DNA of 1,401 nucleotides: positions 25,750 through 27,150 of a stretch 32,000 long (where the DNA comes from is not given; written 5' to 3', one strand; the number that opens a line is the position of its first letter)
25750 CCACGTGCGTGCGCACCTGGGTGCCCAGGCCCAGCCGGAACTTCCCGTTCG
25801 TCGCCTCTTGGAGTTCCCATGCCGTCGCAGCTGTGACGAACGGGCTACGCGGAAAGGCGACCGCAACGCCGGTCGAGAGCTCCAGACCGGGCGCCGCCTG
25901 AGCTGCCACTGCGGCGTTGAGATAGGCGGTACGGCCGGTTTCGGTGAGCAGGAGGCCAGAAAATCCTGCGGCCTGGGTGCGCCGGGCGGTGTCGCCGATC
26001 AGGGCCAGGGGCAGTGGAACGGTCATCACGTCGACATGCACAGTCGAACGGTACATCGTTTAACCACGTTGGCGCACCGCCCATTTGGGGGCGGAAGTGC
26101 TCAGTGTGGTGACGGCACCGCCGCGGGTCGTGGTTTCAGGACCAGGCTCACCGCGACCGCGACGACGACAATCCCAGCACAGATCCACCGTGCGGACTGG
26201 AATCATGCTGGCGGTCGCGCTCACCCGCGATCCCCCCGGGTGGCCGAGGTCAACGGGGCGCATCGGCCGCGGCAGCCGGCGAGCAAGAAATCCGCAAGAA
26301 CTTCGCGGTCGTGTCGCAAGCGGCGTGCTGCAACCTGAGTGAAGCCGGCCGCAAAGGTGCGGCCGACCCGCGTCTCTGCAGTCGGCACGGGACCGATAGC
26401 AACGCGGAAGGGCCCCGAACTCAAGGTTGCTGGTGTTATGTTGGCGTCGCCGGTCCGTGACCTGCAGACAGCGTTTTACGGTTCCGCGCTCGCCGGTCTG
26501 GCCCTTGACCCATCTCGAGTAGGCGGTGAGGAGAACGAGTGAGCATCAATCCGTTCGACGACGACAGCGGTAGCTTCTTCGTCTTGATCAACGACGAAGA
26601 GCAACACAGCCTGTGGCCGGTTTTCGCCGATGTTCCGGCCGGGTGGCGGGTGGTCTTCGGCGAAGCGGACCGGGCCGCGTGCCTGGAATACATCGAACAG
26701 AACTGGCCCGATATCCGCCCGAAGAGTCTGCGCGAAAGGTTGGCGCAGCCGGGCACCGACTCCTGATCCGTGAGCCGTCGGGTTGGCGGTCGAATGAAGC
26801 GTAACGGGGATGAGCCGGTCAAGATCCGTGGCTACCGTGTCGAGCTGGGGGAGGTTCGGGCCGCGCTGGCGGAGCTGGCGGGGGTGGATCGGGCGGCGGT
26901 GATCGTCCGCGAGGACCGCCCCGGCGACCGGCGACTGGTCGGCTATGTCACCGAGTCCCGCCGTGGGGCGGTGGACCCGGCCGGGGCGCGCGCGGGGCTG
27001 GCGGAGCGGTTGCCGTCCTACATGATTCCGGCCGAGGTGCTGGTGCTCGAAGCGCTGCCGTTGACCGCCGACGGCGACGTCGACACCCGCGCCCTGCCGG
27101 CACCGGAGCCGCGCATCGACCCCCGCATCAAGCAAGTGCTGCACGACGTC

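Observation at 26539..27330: NRPS reading frame opens immediately after mbtH, at the hinge of an adenylation domain, with the catalytic A10 lysine lost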

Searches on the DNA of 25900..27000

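Call 45: search_rna_families(source=window, start=25900, end=27000, threshold=evalue, max_evalue=1)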
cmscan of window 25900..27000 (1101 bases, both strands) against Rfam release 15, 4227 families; matches with E-value up to 1: 1.
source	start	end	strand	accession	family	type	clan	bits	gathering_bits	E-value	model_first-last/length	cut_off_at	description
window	26338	26433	-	RF02631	Hrs13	Gene; sRNA;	-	21.2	52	0.015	1-82/82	no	Hfq-regulated sRNA 13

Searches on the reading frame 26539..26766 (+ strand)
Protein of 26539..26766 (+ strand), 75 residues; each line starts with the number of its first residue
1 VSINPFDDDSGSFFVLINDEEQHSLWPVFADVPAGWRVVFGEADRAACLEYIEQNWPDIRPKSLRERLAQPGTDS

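Call 5: search_protein_families(library=pfam, proteins=[window:26539-26763:+], max_evalue=0.01)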
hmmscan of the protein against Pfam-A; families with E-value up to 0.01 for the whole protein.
window:26539-26763:+ (75 aa): 1 family
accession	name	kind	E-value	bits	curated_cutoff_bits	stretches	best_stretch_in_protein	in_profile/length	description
PF03621.18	MbtH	-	2.9e-29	100.7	27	1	4-54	3-53/53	MbtH-like protein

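Call 6: search_protein_families(library=ncbifam, proteins=[window:26539-26763:+], max_evalue=0.01)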
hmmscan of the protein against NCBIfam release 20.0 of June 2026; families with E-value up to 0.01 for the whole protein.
window:26539-26763:+ (75 aa): 0 families

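Call 10: find_encoding_contigs(protein=window:26539-26766:+, flank=10000, max_places=10)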
Protein window:26539-26766:+ (75 aa): 4 contigs read that carry it; 3 places shown.
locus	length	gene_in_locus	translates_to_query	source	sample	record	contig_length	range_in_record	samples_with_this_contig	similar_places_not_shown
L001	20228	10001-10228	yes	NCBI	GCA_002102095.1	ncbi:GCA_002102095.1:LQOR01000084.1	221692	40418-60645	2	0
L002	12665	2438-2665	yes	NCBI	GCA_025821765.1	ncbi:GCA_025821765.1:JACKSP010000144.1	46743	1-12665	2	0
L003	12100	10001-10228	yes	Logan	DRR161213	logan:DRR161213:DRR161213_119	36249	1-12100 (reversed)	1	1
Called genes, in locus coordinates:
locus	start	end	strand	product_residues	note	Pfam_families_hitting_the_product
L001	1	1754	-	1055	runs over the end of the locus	PF00211:Guanylate_cyc, PF13240:Zn_Ribbon_1 (weak), PF13191:AAA_16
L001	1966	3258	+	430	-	PF00934:PE, PF07859:Abhydrolase_3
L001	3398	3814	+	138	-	PF00581:Rhodanese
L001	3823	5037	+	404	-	PF01053:Cys_Met_Meta_PP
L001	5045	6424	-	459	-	PF01134:GIDA (faint), PF07992:Pyr_redox_2, PF00070:Pyr_redox (weak), PF22366:NDH2_C (weak)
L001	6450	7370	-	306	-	PF01497:Peripla_BP_2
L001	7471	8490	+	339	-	PF20729:PE-PGRS_C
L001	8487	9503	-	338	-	PF00296:Bac_luciferase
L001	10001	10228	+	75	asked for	PF03621:MbtH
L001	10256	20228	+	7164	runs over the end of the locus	PF00550:PP-binding, PF00668:Condensation, PF00501:AMP-binding, PF13193:AMP-binding_C, PF00550:PP-binding, PF00668:Condensation, PF00501:AMP-binding, PF00550:PP-binding, +17 more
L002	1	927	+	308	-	?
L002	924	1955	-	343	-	PF00296:Bac_luciferase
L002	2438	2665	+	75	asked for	PF03621:MbtH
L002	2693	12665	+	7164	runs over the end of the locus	PF00550:PP-binding, PF00668:Condensation, PF00501:AMP-binding, PF13193:AMP-binding_C, PF00550:PP-binding, PF00668:Condensation, PF00501:AMP-binding, PF00550:PP-binding, +17 more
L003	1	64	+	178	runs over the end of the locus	-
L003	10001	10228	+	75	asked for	PF03621:MbtH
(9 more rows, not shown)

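Call 16: find_related_loci(query=window:26539-26763:+, collection=genome_contigs, flank=6000)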
Query window:26539-26763:+ (75 aa) in genome_contigs; peptide patterns used: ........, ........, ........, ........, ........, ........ (x = any residue, [..] = any of these).
600 stretches matched a pattern (row limit reached: there are more); 104 encode a relative of the query (tblastn E <= 1e-3); the best 80 are kept; 80 distinct loci.
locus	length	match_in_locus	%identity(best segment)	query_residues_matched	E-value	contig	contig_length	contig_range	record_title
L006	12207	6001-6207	94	1-69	4e-43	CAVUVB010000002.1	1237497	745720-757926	MAG: uncultured Actinomycetota bacterium isolate MFD01213.bin.2.152 genome assembly, contig: contig_124, whole genome sh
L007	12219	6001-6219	89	1-73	2e-42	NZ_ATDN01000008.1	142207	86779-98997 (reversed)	Mycolicibacterium elephantis DSM 44368 Contig16, whole genome shotgun sequence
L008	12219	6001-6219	89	1-73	2e-41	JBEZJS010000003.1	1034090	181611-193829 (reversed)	Mycobacterium sp. NPDC049093 NPDC049093_31_E11.ctg-0003, whole genome shotgun sequence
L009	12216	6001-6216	90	1-72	3e-41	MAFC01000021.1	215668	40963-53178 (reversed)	Mycobacterium sp. D16R12 sctg_0010_0001, whole genome shotgun sequence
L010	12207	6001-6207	91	1-69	3e-41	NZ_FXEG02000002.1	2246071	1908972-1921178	Mycobacterium ahvazicum strain AFP003, whole genome shotgun sequence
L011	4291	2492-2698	93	1-69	5e-41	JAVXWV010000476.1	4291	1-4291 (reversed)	MAG: Mycobacterium sp. isolate BP_302 scaffold_2379329, whole genome shotgun sequence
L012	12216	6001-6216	90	1-72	3e-41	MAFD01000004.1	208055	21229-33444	Mycobacterium sp. D16R18 sctg_0004_0001, whole genome shotgun sequence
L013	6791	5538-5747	89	1-70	6e-41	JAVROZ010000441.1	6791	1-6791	MAG: Mycobacterium sp. isolate BP_270 scaffold_2763228, whole genome shotgun sequence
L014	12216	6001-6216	90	1-72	4e-41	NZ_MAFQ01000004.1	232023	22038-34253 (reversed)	Mycobacteroides franklinii strain CV002 sctg_0002_0003, whole genome shotgun sequence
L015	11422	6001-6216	90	1-72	1e-40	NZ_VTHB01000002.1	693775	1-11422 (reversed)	Mycobacteroides sp. CBMA 271 strain CBMA271 271_pilon_C2, whole genome shotgun sequence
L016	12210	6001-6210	87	1-70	1e-40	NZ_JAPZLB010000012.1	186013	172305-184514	Mycobacterium sp. RTGN4 contig00012, whole genome shotgun sequence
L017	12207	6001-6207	91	1-69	3e-40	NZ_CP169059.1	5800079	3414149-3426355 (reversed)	Mycobacterium sp. HNNTM2301 chromosome, complete genome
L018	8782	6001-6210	89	1-70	2e-40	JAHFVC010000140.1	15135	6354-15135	MAG: Mycobacterium sp. isolate nzgw94 NODE_1913_length_15136_cov_5.977289, whole genome shotgun sequence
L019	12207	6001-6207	90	1-69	2e-40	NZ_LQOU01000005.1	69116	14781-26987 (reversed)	Mycobacterium europaeum strain DSM 45397 contig_13, whole genome shotgun sequence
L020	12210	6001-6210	87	1-70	3e-40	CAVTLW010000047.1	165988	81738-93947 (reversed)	MAG: uncultured Actinomycetota bacterium isolate MFD06435.bin.1.39 genome assembly, contig: contig_6403, whole genome sh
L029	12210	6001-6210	86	1-70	3e-39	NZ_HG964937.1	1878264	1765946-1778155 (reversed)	Mycobacterium asiaticum DSM 44297, whole genome shotgun sequence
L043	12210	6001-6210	84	1-70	6e-37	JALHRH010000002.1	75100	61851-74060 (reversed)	MAG: Mycobacterium sp. isolate maxbin.118 c_000000001978, whole genome shotgun sequence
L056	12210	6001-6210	77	1-70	4e-35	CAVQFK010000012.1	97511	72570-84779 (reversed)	MAG: uncultured Actinomycetota bacterium isolate MFD04212.bin.2.228 genome assembly, contig: contig_43057, whole genome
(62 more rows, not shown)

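Call 26: search_protein_families(library=pfam, proteins=[L020:1148-5305:+, L020:2-949:+, L056:2830-4380:-, L056:4373-5293:-, L056:1909-2832:+, L056:565-1905:+, L029:1-3330:+, L029:5062-5541:-, L043:2624-4219:-, L043:1870-2640:-], max_evalue=0.001)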
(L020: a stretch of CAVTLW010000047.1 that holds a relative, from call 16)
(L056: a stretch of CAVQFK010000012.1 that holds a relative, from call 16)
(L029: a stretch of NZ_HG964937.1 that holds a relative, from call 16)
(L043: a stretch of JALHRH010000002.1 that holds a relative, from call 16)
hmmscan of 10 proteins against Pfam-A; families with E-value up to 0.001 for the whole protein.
L020:1148-5305:+ (1386 aa): 12 families
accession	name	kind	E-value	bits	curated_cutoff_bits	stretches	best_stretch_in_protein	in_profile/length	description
PF07228.17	SpoIIE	-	2.5e-49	168.3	25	1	1073-1258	1-190/192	Stage II sporulation protein E (SpoIIE)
PF02518.31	HATPase_c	-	2.1e-33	115.5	26.4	1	453-559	4-109/111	Histidine kinase-, DNA gyrase B-, and HSP90-like ATPase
PF13581.12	HATPase_c_2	-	2.6e-31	108.7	27.4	1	1267-1382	1-126/127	Histidine kinase-like ATPase domain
PF00072.30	Response_reg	-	9.4e-29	100.3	30.2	1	629-741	1-111/111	Response regulator receiver domain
PF08448.16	PAS_4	-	2e-16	60.6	23.1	1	761-874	1-109/110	PAS fold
PF00512.31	HisKA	-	4e-15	56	26.9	1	337-404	1-66/66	His Kinase A (phospho-acceptor) domain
PF13185.12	GAF_2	-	1.2e-10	42.1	28.6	1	174-313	3-133/136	GAF domain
PF13426.13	PAS_9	-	3.4e-10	40.5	27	1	766-872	2-103/103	PAS domain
PF00989.32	PAS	-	8.1e-08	32.7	22.6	1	759-870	5-113/113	PAS fold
PF13188.13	PAS_8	-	2.9e-06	27.4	21.8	1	756-814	3-56/65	PAS domain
PF08447.18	PAS_3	-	0.00011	22.9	25.6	1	778-866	2-88/89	PAS fold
PF01590.32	GAF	-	0.00079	20.4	22.4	0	236-313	56-131/133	GAF domain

L020:2-949:+ (316 aa): 0 families

L056:2830-4380:- (517 aa): 4 families
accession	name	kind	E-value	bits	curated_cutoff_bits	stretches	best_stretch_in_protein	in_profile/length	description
PF07685.20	GATase_3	-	1.3e-42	146.1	27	1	287-453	1-195/196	CobB/CobQ-like glutamine amidotransferase domain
PF01656.29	CbiA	-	5.4e-25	88.2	25.4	1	36-261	2-116/125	CobQ/CobB/MinD/ParA nucleotide binding domain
PF13500.12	AAA_26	-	2.1e-12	47.8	27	1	34-259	2-193/198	AAA domain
PF01174.25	SNO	-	0.00025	21.4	27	1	314-378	23-87/188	SNO glutamine amidotransferase family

L056:4373-5293:- (307 aa): 1 family
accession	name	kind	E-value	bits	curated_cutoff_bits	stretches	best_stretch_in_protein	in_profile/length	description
PF00557.29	Peptidase_M24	-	6.1e-52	176.9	23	1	70-298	1-208/208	Metallopeptidase family M24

L056:1909-2832:+ (308 aa): 1 family
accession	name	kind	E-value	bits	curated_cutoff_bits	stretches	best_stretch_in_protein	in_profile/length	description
PF01791.15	DeoC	-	6.8e-21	75.4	23.8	1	25-267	2-228/229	DeoC/LacD family aldolase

L056:565-1905:+ (447 aa): 0 families

L029:1-3330:+ (1110 aa): 3 families
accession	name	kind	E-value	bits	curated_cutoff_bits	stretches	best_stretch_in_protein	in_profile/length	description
PF00733.27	Asn_synthase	-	5.4e-89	299.7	21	1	754-1101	2-354/354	Asparagine synthase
PF13537.11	GATase_7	-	1.9e-42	144.6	25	1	556-676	1-123/123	Glutamine amidotransferase domain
PF13522.11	GATase_6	-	6.5e-40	136.6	27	1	541-669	1-129/130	Glutamine amidotransferase domain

L029:5062-5541:- (160 aa): 1 family
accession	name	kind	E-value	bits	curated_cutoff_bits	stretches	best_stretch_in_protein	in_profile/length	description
PF20337.3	DUF6632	-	9.8e-68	226.9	27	1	11-135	1-125/137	Family of unknown function (DUF6632)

L043:2624-4219:- (532 aa): 2 families
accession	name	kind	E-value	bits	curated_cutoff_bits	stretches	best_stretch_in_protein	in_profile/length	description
PF00171.27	Aldedh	-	1.5e-135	452.8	23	1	40-495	9-461/461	Aldehyde dehydrogenase family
PF05893.19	LuxC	-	3.8e-05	23.2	21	1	157-328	84-261/401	Acyl-CoA reductase (LuxC)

L043:1870-2640:- (257 aa): 0 families
